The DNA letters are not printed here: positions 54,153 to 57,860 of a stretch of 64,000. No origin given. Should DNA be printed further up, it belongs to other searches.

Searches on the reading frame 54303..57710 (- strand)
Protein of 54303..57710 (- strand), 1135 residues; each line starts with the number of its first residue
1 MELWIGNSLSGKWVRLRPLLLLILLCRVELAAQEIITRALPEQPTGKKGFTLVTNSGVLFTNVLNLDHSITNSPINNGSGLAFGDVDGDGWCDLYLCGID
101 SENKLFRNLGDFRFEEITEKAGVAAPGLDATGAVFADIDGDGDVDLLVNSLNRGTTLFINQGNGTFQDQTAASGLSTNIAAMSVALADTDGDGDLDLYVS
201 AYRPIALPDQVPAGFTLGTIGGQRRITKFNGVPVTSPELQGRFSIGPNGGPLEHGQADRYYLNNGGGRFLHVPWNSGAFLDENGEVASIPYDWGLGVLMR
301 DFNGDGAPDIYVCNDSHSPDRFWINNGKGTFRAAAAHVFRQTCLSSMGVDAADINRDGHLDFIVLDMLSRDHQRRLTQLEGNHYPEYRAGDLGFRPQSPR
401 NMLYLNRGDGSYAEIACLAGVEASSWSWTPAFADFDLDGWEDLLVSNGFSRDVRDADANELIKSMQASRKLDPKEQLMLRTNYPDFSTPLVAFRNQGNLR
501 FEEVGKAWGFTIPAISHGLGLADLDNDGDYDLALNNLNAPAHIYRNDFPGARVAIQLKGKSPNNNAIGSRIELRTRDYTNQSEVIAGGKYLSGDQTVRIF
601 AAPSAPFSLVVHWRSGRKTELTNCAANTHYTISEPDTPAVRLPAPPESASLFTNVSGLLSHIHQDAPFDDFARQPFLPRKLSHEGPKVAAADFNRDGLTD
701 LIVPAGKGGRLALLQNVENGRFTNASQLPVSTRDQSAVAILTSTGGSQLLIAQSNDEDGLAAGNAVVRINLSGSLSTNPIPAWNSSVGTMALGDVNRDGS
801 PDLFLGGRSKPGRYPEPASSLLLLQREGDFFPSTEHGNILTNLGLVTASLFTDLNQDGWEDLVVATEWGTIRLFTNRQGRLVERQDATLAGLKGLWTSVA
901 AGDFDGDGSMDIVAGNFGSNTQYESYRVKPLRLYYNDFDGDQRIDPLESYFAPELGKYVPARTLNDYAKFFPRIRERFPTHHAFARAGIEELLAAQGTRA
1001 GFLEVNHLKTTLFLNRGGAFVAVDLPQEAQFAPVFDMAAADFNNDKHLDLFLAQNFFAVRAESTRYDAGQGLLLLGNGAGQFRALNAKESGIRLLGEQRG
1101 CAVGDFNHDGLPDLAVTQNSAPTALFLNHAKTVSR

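Call 113: search_protein_families(library=pfam, proteins=[window:54303-57710:-], max_evalue=0.00001)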
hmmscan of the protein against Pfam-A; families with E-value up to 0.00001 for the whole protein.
window:54303-57710:- (1135 aa): 4 families
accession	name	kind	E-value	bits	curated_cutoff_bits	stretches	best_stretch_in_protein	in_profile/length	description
PF13517.12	FG-GAP_3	-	8.2e-87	286.2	26.9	5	301-364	1-61/61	FG-GAP-like repeat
PF01839.29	FG-GAP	-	2.4e-43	145.8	22.1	1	896-916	2-22/37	FG-GAP repeat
PF16743.10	PliI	-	2e-07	31.1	27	0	133-166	62-95/123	Periplasmic lysozyme inhibitor of I-type lysozyme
PF07593.17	UnbV_ASPIC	-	5.9e-07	29.7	23.4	1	566-631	1-68/68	ASPIC and UnbV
